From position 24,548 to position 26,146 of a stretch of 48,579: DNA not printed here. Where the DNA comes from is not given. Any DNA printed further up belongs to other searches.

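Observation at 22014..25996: ACP / KS / Cys-less KS partner operon fused in register to a class I HMG-CoA reductase homologue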

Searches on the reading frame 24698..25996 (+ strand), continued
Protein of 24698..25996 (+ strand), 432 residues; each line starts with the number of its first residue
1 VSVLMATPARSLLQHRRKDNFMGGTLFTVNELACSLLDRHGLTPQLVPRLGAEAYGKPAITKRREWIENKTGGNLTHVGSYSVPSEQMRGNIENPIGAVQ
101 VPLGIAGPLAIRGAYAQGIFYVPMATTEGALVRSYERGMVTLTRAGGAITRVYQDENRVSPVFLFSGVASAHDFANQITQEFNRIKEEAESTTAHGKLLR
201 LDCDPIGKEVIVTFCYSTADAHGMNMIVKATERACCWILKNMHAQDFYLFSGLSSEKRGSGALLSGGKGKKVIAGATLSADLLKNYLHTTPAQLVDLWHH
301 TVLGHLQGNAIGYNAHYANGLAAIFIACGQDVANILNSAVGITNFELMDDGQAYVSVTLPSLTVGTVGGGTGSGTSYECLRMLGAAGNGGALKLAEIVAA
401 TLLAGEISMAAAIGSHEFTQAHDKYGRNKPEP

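Call 58: search_protein_families(library=pfam, proteins=[P0266, P0267, P0269, P0272, P0273, P0284, P0297, P0305, P0314, P0270], max_evalue=0.001)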
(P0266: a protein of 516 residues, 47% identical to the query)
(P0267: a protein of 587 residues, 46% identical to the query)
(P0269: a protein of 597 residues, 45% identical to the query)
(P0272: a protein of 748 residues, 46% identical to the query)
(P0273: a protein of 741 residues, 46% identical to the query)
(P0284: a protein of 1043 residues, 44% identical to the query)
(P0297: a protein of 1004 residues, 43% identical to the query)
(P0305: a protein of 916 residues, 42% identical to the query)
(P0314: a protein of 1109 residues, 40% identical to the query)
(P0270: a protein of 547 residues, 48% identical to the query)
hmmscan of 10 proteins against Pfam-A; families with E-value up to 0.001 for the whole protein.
P0266 (516 aa): 3 families
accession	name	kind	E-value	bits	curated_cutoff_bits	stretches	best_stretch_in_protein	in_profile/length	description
PF00368.23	HMG-CoA_red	-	3.4e-110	369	27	1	139-503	3-366/368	Hydroxymethylglutaryl-coenzyme A reductase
PF00072.30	Response_reg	-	5.6e-23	81.7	30.2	1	8-119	1-111/111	Response regulator receiver domain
PF23198.2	PDE8A_N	-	0.00011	22.6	29.6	1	5-76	10-82/147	PDE8A-like, N-terminal domain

P0267 (587 aa): 2 families
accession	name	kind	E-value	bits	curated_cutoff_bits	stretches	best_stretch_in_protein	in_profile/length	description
PF00368.23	HMG-CoA_red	-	4.9e-111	371.7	27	1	208-573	4-368/368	Hydroxymethylglutaryl-coenzyme A reductase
PF13279.12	4HBT_2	-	5.7e-06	27.2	25.5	1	44-149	16-122/122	Thioesterase-like superfamily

P0269 (597 aa): 2 families
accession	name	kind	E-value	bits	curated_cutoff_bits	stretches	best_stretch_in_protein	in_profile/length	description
PF00368.23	HMG-CoA_red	-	6.2e-111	371.4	27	1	216-583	2-368/368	Hydroxymethylglutaryl-coenzyme A reductase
PF07238.19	PilZ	-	7.8e-10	39.4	22.5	1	42-141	3-100/102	PilZ domain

P0272 (748 aa): 2 families
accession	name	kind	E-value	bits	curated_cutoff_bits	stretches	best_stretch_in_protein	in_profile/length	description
PF00368.23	HMG-CoA_red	-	2.6e-104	349.6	27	1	369-737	2-368/368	Hydroxymethylglutaryl-coenzyme A reductase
PF07238.19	PilZ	-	7.9e-15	55.5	22.5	2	42-130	1-88/102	PilZ domain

P0273 (741 aa): 2 families
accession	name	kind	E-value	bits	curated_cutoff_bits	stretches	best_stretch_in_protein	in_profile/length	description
PF00368.23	HMG-CoA_red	-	6.5e-112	374.6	27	1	372-736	3-367/368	Hydroxymethylglutaryl-coenzyme A reductase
PF07238.19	PilZ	-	3e-15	56.8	22.5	2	43-144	1-99/102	PilZ domain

P0284 (1043 aa): 5 families
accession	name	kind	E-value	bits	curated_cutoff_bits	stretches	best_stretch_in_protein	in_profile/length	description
PF00368.23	HMG-CoA_red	-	5.6e-118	394.6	27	1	665-1032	2-368/368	Hydroxymethylglutaryl-coenzyme A reductase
PF00501.34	AMP-binding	-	1.7e-78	264.5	29.9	1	12-398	1-384/384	AMP-binding enzyme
PF00550.31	PP-binding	-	9.2e-07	29.5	20.8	1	580-628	17-65/67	Phosphopantetheine attachment site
PF13193.12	AMP-binding_C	-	0.00035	21.9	24.5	1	450-510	2-59/76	AMP-binding enzyme C-terminal domain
PF23562.2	AMP-binding_C_3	-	0.00057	20.7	20.8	0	434-541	1-107/124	AMP-binding enzyme C-terminal domain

P0297 (1004 aa): 2 families
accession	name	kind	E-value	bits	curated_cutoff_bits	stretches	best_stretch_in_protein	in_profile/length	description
PF00368.23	HMG-CoA_red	-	6.5e-112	374.6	27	1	629-997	1-368/368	Hydroxymethylglutaryl-coenzyme A reductase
PF00501.34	AMP-binding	-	1.2e-64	219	29.9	1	12-358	6-382/384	AMP-binding enzyme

P0305 (916 aa): 2 families
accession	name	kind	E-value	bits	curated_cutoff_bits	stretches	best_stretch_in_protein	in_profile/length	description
PF00368.23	HMG-CoA_red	-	3.9e-117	391.8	27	1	147-518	3-368/368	Hydroxymethylglutaryl-coenzyme A reductase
PF01636.29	APH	-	1.2e-07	32.1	23.2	1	659-842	54-222/239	Phosphotransferase enzyme family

P0314 (1109 aa): 3 families
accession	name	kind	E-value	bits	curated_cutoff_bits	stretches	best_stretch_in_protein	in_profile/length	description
PF00368.23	HMG-CoA_red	-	1.6e-108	363.4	27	1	368-737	3-367/368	Hydroxymethylglutaryl-coenzyme A reductase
PF11899.13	DUF3419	-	2e-34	119.8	28.2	1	8-347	10-384/385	Protein of unknown function (DUF3419)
PF01636.29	APH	-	6.4e-08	33.1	23.2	1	910-1031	91-210/239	Phosphotransferase enzyme family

P0270 (547 aa): 1 family
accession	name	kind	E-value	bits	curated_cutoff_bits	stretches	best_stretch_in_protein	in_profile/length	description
PF00368.23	HMG-CoA_red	-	4.9e-109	365.2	27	1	179-544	3-368/368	Hydroxymethylglutaryl-coenzyme A reductase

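Call 62: search_protein_families(library=pfam, alignment_id=A1, max_evalue=0.0001)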
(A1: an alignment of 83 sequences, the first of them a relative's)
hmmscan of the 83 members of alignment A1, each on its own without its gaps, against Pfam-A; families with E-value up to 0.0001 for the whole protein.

A. member 1, P0264 (412 aa): 1 family
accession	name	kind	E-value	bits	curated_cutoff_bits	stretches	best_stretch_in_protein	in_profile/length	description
PF00368.23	HMG-CoA_red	-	1.1e-107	360.7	27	1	40-407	2-368/368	Hydroxymethylglutaryl-coenzyme A reductase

B. families by the number of members that match (of 83 scanned): 15 families
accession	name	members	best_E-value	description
PF00368.23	HMG-CoA_red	83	4.6e-135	Hydroxymethylglutaryl-coenzyme A reductase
PF07238.19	PilZ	15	2.9e-22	PilZ domain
PF01636.29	APH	10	8e-11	Phosphotransferase enzyme family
PF00501.34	AMP-binding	7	1.7e-78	AMP-binding enzyme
PF02958.26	EcKL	7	2.2e-12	Ecdysteroid kinase-like family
PF00550.31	PP-binding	4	8.8e-09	Phosphopantetheine attachment site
PF25653.1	HMG-CoA_red_N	3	1.5e-30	Hydroxymethylglutaryl-CoA reductase, N-terminal domain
PF13193.12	AMP-binding_C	3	3.9e-12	AMP-binding enzyme C-terminal domain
PF11899.13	DUF3419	2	4.8e-57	Protein of unknown function (DUF3419)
PF00887.24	ACBP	1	1.7e-25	Acyl CoA binding protein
PF00072.30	Response_reg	1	5.6e-23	Response regulator receiver domain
PF00288.32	GHMP_kinases_N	1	2e-18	GHMP kinases N terminal domain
PF03756.19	AfsA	1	6.3e-07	A-factor biosynthesis hotdog domain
PF13279.12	4HBT_2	1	5.7e-06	Thioesterase-like superfamily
PF23562.2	AMP-binding_C_3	1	1.3e-05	AMP-binding enzyme C-terminal domain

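Call 64: find_encoding_contigs(protein=P0265, flank=10000, max_places=3)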
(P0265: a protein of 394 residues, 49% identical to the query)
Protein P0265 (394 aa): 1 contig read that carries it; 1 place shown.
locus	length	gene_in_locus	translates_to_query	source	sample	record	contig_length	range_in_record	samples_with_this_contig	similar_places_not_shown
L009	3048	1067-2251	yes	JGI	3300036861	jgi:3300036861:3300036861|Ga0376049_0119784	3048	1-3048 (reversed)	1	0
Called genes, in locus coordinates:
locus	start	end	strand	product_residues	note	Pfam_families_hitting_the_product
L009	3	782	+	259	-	?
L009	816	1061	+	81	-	PF23297:ACP_SdgA_C, PF00550:PP-binding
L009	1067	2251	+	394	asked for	PF00368:HMG-CoA_red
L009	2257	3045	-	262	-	-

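Call 65: find_encoding_contigs(protein=P0264, flank=10000, max_places=3)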
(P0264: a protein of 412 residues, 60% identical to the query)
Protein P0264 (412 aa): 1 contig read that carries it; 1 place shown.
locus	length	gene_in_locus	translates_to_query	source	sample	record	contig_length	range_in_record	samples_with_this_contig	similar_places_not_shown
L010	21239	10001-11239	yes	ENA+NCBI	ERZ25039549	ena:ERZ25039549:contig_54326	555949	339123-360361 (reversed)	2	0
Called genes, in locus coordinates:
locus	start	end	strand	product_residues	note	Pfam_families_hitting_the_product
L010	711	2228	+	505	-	PF00171:Aldedh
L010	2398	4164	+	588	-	PF01839:FG-GAP (faint), PF13517:FG-GAP_3, PF07593:UnbV_ASPIC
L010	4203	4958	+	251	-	PF13428:TPR_14 (faint), PF07719:TPR_2 (faint), PF14559:TPR_19 (weak)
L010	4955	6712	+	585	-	PF01839:FG-GAP (weak), PF13517:FG-GAP_3, PF07593:UnbV_ASPIC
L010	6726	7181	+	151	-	PF01575:MaoC_dehydratas, PF13452:FAS1_DH_region (weak)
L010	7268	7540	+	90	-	PF00550:PP-binding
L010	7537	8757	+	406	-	PF00109:ketoacyl-synt, PF02801:Ketoacyl-synt_C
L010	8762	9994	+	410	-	PF00109:ketoacyl-synt, PF02801:Ketoacyl-synt_C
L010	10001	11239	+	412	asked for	PF00368:HMG-CoA_red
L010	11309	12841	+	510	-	PF01946:Thi4 (weak), PF00890:FAD_binding_2 (weak), PF01266:DAO, PF01593:Amino_oxidase, PF12831:FAD_oxidored (faint), PF13450:NAD_binding_8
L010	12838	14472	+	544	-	PF01553:Acyltransferase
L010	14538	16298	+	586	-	PF01266:DAO (weak), PF04820:Trp_halogenase (faint), PF05834:Lycopene_cycl (faint), PF13450:NAD_binding_8 (weak)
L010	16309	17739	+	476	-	PF03055:RPE65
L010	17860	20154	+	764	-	PF01839:FG-GAP (faint), PF13517:FG-GAP_3, PF07593:UnbV_ASPIC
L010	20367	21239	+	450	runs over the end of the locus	PF02321:OEP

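Call 66: find_encoding_contigs(protein=P0284, flank=8000, max_places=2)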
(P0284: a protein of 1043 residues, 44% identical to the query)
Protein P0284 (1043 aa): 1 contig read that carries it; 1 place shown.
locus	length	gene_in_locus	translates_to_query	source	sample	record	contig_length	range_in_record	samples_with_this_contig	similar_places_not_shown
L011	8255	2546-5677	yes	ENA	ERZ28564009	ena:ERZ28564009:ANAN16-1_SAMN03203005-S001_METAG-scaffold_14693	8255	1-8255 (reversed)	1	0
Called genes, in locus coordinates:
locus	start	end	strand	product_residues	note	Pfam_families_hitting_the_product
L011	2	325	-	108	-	?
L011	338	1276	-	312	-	PF00781:DAGK_cat, PF19279:YegS_C (weak)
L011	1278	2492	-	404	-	PF08240:ADH_N, PF00107:ADH_zinc_N, PF13602:ADH_zinc_N_2 (faint)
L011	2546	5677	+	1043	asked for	PF00501:AMP-binding, PF00550:PP-binding (weak), PF00368:HMG-CoA_red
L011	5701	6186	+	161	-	-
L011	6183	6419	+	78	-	PF09861:Lar_N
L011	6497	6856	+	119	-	-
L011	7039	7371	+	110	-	-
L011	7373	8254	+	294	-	?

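Call 67: find_encoding_contigs(protein=P0293, flank=8000, max_places=2)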
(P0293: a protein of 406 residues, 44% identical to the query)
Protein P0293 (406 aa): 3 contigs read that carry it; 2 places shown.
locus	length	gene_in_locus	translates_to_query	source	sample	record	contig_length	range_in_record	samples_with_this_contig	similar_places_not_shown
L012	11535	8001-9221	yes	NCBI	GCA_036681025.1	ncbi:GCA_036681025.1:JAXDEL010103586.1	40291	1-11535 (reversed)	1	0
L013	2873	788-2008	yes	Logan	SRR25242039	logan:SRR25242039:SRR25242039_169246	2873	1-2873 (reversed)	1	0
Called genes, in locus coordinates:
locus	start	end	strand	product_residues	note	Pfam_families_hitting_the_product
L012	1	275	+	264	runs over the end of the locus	PF00696:AA_kinase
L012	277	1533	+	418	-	PF00171:Aldedh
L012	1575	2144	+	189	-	PF01467:CTP_transf_like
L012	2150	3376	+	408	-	PF01595:CNNM, PF00571:CBS (weak), PF03471:CorC_HlyC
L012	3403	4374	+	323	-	PF01595:CNNM, PF00571:CBS (faint)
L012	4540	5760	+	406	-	PF02687:FtsX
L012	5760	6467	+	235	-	PF02463:SMC_N (faint), PF00005:ABC_tran, PF13304:AAA_21 (faint)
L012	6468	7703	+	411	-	PF00109:ketoacyl-synt, PF00108:Thiolase_N (faint), PF02801:Ketoacyl-synt_C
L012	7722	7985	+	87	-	PF00550:PP-binding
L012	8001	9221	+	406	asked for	PF00368:HMG-CoA_red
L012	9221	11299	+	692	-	PF16927:HisKA_7TM, PF01590:GAF, PF13185:GAF_2, PF13492:GAF_3, PF01966:HD, PF13487:HD_5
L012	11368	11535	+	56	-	?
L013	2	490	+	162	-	?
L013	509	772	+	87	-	PF00550:PP-binding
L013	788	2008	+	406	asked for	PF00368:HMG-CoA_red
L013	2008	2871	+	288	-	?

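Call 68: find_encoding_contigs(protein=P0304, flank=8000, max_places=2)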
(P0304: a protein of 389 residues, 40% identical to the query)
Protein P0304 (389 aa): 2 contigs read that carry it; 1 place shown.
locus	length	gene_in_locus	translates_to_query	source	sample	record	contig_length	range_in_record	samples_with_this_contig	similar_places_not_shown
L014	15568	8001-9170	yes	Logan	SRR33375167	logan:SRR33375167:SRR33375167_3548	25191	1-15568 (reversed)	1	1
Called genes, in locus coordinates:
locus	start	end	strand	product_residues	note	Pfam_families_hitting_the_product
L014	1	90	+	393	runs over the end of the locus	PF08245:Mur_ligase_M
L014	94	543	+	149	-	PF00588:SpoU_methylase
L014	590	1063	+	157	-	PF01202:SKI, PF13238:AAA_18 (faint)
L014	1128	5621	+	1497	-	PF02350:Epimerase_2, PF00535:Glycos_transf_2, PF13641:Glyco_tranf_2_3 (faint), PF00535:Glycos_transf_2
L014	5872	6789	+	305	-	-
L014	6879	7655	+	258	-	PF00515:TPR_1 (faint), PF07719:TPR_2 (faint), PF13181:TPR_8 (faint), PF13424:TPR_12 (weak)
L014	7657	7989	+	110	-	PF00581:Rhodanese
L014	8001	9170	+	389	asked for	PF00368:HMG-CoA_red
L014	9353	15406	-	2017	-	PF11614:FixG_C (faint), PF22544:HYDIN_VesB_CFA65-like_Ig (faint), PF00629:MAM, PF13860:FlgD_ig (weak), PF18962:Por_Secre_tail (weak)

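Call 70: find_related_loci(query=A2, collection=metagenome_contigs, flank=10000)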
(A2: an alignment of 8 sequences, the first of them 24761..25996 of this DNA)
Query A2 (411 aa) in metagenome_contigs; peptide patterns used: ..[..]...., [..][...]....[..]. (x = any residue, [..] = any of these).
600 stretches matched a pattern (row limit reached: there are more); 374 encode a relative of the query (tblastn E <= 1e-3); the best 80 are kept; 80 distinct loci.
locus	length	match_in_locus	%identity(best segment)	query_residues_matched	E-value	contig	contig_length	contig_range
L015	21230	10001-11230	76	2-411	0e+0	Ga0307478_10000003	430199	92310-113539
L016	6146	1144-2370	71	2-411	0e+0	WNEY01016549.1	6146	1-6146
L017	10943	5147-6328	71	18-411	0e+0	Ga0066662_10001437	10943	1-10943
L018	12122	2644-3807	74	24-411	0e+0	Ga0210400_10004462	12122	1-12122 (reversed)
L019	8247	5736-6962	76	3-411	0e+0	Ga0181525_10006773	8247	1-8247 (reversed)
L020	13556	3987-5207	74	5-411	0e+0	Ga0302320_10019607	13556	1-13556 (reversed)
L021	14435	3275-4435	72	25-411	0e+0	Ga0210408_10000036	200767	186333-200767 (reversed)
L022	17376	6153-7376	69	2-410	0e+0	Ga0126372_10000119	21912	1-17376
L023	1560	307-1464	73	25-410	0e+0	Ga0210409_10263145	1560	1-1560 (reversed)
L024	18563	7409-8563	70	25-409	0e+0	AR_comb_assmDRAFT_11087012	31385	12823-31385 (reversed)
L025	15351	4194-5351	72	25-410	0e+0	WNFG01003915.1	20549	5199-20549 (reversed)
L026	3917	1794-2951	72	25-410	0e+0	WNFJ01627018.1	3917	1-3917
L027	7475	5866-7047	71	20-410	0e+0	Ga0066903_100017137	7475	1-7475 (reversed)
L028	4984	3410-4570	70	24-410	0e+0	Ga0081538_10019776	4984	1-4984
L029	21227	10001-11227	75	2-410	0e+0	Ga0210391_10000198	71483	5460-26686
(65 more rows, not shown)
